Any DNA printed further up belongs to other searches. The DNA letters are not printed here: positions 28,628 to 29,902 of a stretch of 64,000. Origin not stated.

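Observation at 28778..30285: ECF sigma / anti-sigma pair where the anti-sigma carries a PKD and a T9SS type B-like C-terminal domain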

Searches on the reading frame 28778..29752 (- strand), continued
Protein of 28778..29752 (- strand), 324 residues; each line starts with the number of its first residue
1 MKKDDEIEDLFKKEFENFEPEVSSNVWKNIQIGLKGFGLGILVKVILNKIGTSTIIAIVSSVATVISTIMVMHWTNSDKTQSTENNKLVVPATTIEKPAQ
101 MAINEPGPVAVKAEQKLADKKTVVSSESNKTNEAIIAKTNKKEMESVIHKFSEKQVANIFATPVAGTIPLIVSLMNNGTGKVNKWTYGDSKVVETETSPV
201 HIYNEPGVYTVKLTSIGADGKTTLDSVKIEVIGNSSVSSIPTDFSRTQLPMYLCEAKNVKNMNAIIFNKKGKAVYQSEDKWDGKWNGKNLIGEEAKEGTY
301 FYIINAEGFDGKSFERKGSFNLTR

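Call 16: find_related_loci(query=A1, collection=genome_contigs, flank=8000)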
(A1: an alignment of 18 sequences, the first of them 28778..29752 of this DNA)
Query A1 (324 aa) in genome_contigs; peptide patterns used: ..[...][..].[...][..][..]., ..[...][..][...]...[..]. (x = any residue, [..] = any of these).
321 stretches matched a pattern; 188 encode a relative of the query (tblastn E <= 1e-3); the best 80 are kept; 79 distinct loci.
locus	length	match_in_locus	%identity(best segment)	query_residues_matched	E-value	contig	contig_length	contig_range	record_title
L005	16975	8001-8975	49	1-324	2e-94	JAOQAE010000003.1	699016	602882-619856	MAG: Bacteroidetes bacterium isolate RYN_274 scaffold_297698, whole genome shotgun sequence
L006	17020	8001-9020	48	3-324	7e-94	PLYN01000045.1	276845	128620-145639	MAG: Bacteroidetes bacterium isolate palsa_966 73.20120700_P3D.266_contig_6533, whole genome shotgun sequence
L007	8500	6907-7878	48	2-324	1e-93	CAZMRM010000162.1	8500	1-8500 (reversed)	MAG TPA_asm: uncultured Chitinophaga sp. isolate SRP344714_co1_386 genome assembly, contig: NODE_14822_length_8500_cov_3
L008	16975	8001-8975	49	3-324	3e-91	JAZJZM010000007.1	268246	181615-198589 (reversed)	MAG: Bacteroidota bacterium isolate ADI_H2L1_1_122_18_3-bin023 ADIH2L11_B023_0_000000000007, whole genome shotgun sequen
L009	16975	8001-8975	49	3-324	2e-90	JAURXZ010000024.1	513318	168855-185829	MAG: Bacteroidia bacterium isolate E10_metabat.bin.7 E10_k141_354902, whole genome shotgun sequence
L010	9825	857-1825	47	2-324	1e-87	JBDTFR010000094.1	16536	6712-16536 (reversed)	MAG: Bacteroidia bacterium isolate cluster2_bin.231 k127_521700, whole genome shotgun sequence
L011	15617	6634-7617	47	3-324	8e-85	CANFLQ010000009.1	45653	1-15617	MAG: Bacteroidetes bacterium isolate Jr-11dec17-86 genome assembly, contig: Jr-11dec17-C192, whole genome shotgun sequen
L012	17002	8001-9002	44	1-324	7e-85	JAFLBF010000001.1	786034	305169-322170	MAG: Bacteroidetes bacterium isolate UWPOB_BACT3 gnl_X_OJEEJDBO_1, whole genome shotgun sequence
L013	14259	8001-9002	44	1-324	6e-85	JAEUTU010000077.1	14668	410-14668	MAG: Bacteroidia bacterium isolate new MAG-337 k141_1465309, whole genome shotgun sequence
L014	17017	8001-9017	44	1-324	6e-84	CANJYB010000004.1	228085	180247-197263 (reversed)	MAG: Bacteroidetes bacterium isolate RH-23may17-974 genome assembly, contig: RH-23may17-C234, whole genome shotgun seque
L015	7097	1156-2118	44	3-324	3e-83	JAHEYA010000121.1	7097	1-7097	MAG: Bacteroidetes bacterium isolate nzgw117 NODE_31252_length_7098_cov_2.692991, whole genome shotgun sequence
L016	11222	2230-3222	44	3-324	1e-82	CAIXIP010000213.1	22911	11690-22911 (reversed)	MAG: uncultured Bacteroidetes bacterium isolate KT5_bin-767 genome assembly, contig: bin-767:213/358, whole genome shotg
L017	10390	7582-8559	45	1-324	3e-82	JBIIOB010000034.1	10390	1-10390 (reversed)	MAG: Bacteroidia bacterium isolate ME2002-09-27pf_3300034103_group1_bin113 Rohwer_bin407_scaffold_3151_c1, whole genome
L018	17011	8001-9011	45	7-324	8e-82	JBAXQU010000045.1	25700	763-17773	MAG: Bacteroidota bacterium isolate ELA565 MAG565_45, whole genome shotgun sequence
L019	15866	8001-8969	43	3-324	1e-81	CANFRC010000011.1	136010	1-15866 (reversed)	MAG: Bacteroidetes bacterium isolate Jr-16oct17-164 genome assembly, contig: Jr-16oct17-C237, whole genome shotgun seque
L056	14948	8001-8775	48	2-319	3e-46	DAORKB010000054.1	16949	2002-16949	MAG TPA_asm: Bacteroidia bacterium isolate AMR_MDS_5536 NODE_883_length_16949_cov_8.205576, whole genome shotgun sequenc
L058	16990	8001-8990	51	1-324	8e-89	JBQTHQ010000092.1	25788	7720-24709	MAG: Bacteroidota bacterium isolate SAW253 c_000000131463, whole genome shotgun sequence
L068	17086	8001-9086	28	1-312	4e-10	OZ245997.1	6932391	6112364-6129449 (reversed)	MAG: Putridiphycobacter sp. isolate 93b65e7c-df33-47fe-a13d-f2a40af56898 genome assembly, chromosome: 1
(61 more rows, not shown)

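Call 32: predict_structure(alignment_id=A1)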
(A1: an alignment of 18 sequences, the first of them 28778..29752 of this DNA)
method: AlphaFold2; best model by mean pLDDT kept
length: 324 residues; sequences in the alignment: 18
mean_pLDDT: 59.6   pTM: 0.37
mean pLDDT of the five models: 59.6, 58.2, 55.5, 54.2, 48.8
residues with pLDDT >= 90: 19; 70-90: 132; 50-70: 27; < 50: 146
segments of 3 or more residues with pLDDT < 50: 1-5, 10-23, 36-137, 237-255
pLDDT, mean of each block of 10 residues (from residue 1): 46 45 49 47 42 32 28 28 26 25 25 25 25 43 86 78 79 83 88 84 89 88 90 61 40 54 86 80 76 87 84 81 76
secondary structure, 60 per line:
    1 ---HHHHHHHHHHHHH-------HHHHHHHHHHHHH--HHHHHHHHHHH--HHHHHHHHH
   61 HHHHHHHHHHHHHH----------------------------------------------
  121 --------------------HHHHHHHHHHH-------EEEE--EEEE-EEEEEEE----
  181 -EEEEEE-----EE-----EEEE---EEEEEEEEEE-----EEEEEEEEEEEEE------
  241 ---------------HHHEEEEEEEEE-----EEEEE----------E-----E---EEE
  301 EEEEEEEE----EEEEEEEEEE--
elements in order: H4-16 H24-36 H39-49 H52-74 H141-151 E159-162 E165-168 E170-176 E182-187 E200-203 E207-216 E222-234 E259-267 E273-277 E298-308 E313-322

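Call 35: fold_search(model_id=the predicted structure, library=pdb)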
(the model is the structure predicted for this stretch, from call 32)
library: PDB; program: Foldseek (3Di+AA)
matches with E <= 10: 1435; with E <= 0.001: 37
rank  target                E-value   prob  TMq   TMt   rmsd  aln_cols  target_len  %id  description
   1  2w1n                  7.5e-06  1.00  0.18  0.24  24.8       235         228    8  cohesin and fibronectin type-III double module construct from the Clostridium perfringens glycoside hydrolase GH84C (released 2009-02-03)
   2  4jgu_A                1.0e-05  1.00  0.21  0.64   4.2        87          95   26  Crystal structure of Clostridium histolyticum ColH collagenase polycystic kidney-disease-like domain 2b at 1.4 Angstro (released 2014-03-05)
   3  1l0q_A                1.3e-05  1.00  0.22  0.19   5.3        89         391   22  Tandem YVTN beta-propeller and PKD domains from an archaeal surface layer protein (released 2002-11-06)
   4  2y72_A                1.4e-05  1.00  0.21  0.73   2.9        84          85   24  Crystal structure of the PKD Domain of Collagenase G from Clostridium Histolyticum at 1.18 Angstrom Resolution. (released 2011-09-28)
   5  4tn9_A                2.7e-05  1.00  0.21  0.72   2.9        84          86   24  Crystal structure of Clostridium histolyticum ColG collagenase polycystic kidney disease-like domain at 1.4 Angstrom r (released 2015-03-11)
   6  3pdd                  4.2e-05  1.00  0.19  0.30  18.2       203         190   11  Structures of Clostridium thermocellum CbhA fibronectin(III)-like modules (released 2011-11-23)
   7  2yn5_A                5.3e-05  1.00  0.18  0.20  21.3       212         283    8  Structural insight into the giant calcium-binding adhesin SiiE: implications for the adhesion of Salmonella enterica t (released 2013-04-03)
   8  4jrw_A                9.3e-05  1.00  0.21  0.71   3.0        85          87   25  Crystal structure of Clostridium histolyticum colg collagenase PKD domain 2 at 1.6 Angstrom resolution (released 2014-05-21)
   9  4u6t_A                9.8e-05  1.00  0.20  0.68   4.1        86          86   23  Crystal structure of the Clostridium histolyticum colH collagenase polycystic kidney disease-like domain 2a at 1.76 An (released 2015-03-11)
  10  4aqo                  1.5e-04  1.00  0.21  0.71   2.8        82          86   24  CRYSTAL STRUCTURE OF THE CALCIUM BOUND PKD-like DOMAIN OF COLLAGENASE G FROM CLOSTRIDIUM HISTOLYTICUM AT 0.99 ANGSTROM R (released 2013-06-05)
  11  2yn5_B                1.8e-04  1.00  0.18  0.20  20.4       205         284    8  Structural insight into the giant calcium-binding adhesin SiiE: implications for the adhesion of Salmonella enterica t (released 2013-04-03)
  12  7kv7_AAA              2.0e-04  1.00  0.21  0.27  18.8       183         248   18  Surface glycan-binding protein B from Bacteroides fluxus in complex with laminaritriose (released 2021-02-17)
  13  2c26                  2.1e-04  1.00  0.22  0.29  18.2       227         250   11  Structural basis for the promiscuous specificity of the carbohydrate- binding modules from the beta-sandwich super famil (released 2005-10-18)
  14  6za2_A                2.5e-04  1.00  0.25  0.10  11.5       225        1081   10  Crystal structure of dimeric latent PorU from Porphyromonas gingivalis (released 2021-09-29)
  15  2yn3_A                2.5e-04  1.00  0.19  0.22  20.6       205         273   11  Structural insight into the giant calcium-binding adhesin SiiE: implications for the adhesion of Salmonella enterica t (released 2013-04-03)
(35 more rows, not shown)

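Call 43: find_encoding_contigs(protein=P0003, flank=6000, max_places=2)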
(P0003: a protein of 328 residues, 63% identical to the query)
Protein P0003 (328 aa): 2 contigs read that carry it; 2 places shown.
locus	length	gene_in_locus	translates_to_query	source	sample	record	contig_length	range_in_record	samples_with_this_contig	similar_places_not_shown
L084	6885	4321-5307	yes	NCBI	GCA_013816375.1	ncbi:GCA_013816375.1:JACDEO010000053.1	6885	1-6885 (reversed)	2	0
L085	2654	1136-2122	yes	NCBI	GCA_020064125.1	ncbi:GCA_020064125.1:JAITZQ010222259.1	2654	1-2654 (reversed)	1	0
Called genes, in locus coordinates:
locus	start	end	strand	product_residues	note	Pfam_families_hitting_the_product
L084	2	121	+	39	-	?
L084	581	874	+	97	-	PF09907:HigB_toxin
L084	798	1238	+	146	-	PF01381:HTH_3 (weak)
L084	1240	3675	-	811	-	PF22896:OB_RNR_1st (weak), PF08206:OB_RNB, PF17849:OB_Dis3, PF17876:CSD2, PF00773:RNB, PF00575:S1 (weak)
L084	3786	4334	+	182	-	PF04542:Sigma70_r2, PF08281:Sigma70_r4_2, PF04545:Sigma70_r4 (weak)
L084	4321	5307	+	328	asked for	PF18911:PKD_4, PF00801:PKD (weak), PF13585:CHU_C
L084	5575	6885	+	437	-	?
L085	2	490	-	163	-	?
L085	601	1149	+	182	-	PF04542:Sigma70_r2, PF08281:Sigma70_r4_2, PF04545:Sigma70_r4 (weak)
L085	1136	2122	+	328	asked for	PF18911:PKD_4, PF00801:PKD (weak), PF13585:CHU_C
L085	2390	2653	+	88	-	?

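Call 44: find_encoding_contigs(protein=P0002, flank=6000, max_places=2)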
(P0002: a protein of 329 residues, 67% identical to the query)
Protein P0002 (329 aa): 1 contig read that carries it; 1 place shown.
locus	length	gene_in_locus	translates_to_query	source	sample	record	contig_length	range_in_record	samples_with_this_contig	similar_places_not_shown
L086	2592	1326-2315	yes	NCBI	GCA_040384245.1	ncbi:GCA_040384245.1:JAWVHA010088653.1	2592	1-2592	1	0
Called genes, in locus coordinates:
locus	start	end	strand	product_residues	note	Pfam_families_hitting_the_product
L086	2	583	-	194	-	?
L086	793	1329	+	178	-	PF04542:Sigma70_r2, PF08281:Sigma70_r4_2, PF04545:Sigma70_r4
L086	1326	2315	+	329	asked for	PF00801:PKD (weak), PF18911:PKD_4, PF13585:CHU_C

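Call 74: search_protein_families(library=ncbifam, proteins=[P0012, P0019, P0027, P0041, P0054, P0060], max_evalue=0.0001)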
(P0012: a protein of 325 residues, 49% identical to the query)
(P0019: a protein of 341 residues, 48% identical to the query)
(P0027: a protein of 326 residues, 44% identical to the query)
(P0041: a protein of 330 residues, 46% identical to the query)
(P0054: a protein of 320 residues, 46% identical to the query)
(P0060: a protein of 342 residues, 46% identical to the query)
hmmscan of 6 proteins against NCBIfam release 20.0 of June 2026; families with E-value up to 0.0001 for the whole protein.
P0012 (325 aa): 1 family
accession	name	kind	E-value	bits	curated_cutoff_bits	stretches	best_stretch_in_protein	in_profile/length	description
TIGR04131.1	Bac_Flav_CTERM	domain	1.4e-11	44.3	35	1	239-309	3-73/85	T9SS type B sorting domain-containing protein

P0019 (341 aa): 1 family
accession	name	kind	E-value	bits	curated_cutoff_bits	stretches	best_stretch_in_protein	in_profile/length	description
TIGR04131.1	Bac_Flav_CTERM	domain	3.3e-10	40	35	1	255-339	3-83/85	T9SS type B sorting domain-containing protein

P0027 (326 aa): 1 family
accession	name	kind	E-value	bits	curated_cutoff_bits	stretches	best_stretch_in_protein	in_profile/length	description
TIGR04131.1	Bac_Flav_CTERM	domain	6.1e-11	42.3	35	1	240-309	3-73/85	T9SS type B sorting domain-containing protein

P0041 (330 aa): 1 family
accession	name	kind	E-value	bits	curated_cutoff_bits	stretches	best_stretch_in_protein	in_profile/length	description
TIGR04131.1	Bac_Flav_CTERM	domain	8.6e-11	41.8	35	1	244-328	3-83/85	T9SS type B sorting domain-containing protein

P0054 (320 aa): 1 family
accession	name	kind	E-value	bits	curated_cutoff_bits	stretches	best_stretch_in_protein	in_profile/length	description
TIGR04131.1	Bac_Flav_CTERM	domain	4.8e-08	33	35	1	238-320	7-85/85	T9SS type B sorting domain-containing protein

P0060 (342 aa): 2 families
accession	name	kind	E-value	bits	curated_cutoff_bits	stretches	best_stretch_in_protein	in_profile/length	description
TIGR04131.1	Bac_Flav_CTERM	domain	5.3e-09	36.1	35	1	256-342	3-85/85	T9SS type B sorting domain-containing protein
NF033707.1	T9SS_sortase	equivalog_domain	2.4e-06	25.5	420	1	221-339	962-1093/1095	type IX secretion system sortase PorU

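Call 85: find_homologous_proteins(query=L068:8001-9119:+, max_evalue=1e-10)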
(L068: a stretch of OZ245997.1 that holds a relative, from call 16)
Query L068:8001-9119:+ (373 aa): 20 proteins with E <= 1e-10 among 2446 candidates.
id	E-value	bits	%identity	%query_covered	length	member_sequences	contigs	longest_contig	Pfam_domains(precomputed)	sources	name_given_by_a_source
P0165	2.8e-238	808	100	100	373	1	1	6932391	PF00801.27,PF13585.13,PF13860.13,PF18911.7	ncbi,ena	-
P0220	1.2e-63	234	39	100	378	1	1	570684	PF00801.27,PF13585.13,PF13860.13,PF18911.7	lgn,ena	-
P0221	3.7e-63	232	39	100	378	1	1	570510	PF00801.27,PF13585.13,PF13860.13,PF18911.7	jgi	-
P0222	7.0e-46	175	34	100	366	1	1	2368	PF00801.27,PF13585.13,PF18911.7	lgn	-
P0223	9.4e-46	175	34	100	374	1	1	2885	PF13585.13,PF18911.7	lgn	-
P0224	1.4e-45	174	34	100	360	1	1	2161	PF00801.27,PF13585.13,PF18911.7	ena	-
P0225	5.4e-44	169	32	100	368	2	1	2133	PF00801.27,PF13585.13,PF18911.7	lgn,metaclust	metaclust:\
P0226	1.3e-43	168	35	100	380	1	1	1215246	PF00801.27,PF13585.13,PF13860.13,PF18911.7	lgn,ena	-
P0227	2.7e-43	167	34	100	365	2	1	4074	PF00801.27,PF13585.13,PF18911.7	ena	-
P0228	5.3e-42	162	34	100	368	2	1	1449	PF00801.27,PF13585.13,PF18911.7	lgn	-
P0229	1.7e-41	161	32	100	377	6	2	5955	PF00801.27,PF13585.13,PF18911.7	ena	-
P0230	3.6e-41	160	32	100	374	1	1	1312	PF00801.27,PF13585.13,PF18911.7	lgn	-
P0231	5.3e-41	159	31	100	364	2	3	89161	PF00801.27,PF13585.13,PF18911.7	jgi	-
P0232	1.9e-39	154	31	100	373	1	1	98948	PF00801.27,PF13585.13,PF18911.7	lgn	-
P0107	2.0e-35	141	28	100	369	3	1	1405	PF00801.27,PF13585.13,PF18911.7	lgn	-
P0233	2.3e-35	141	31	97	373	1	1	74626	PF00801.27,PF13585.13,PF18911.7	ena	-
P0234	8.2e-35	139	31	100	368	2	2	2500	PF00801.27,PF13585.13,PF18911.7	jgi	jgi:gliding motility-associated-like protein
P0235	1.7e-34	138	36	41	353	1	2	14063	PF00801.27,PF13585.13,PF18911.7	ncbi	-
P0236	1.9e-24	105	43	23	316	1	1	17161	PF13585.13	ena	-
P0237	1.2e-23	102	42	23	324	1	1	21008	PF13585.13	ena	-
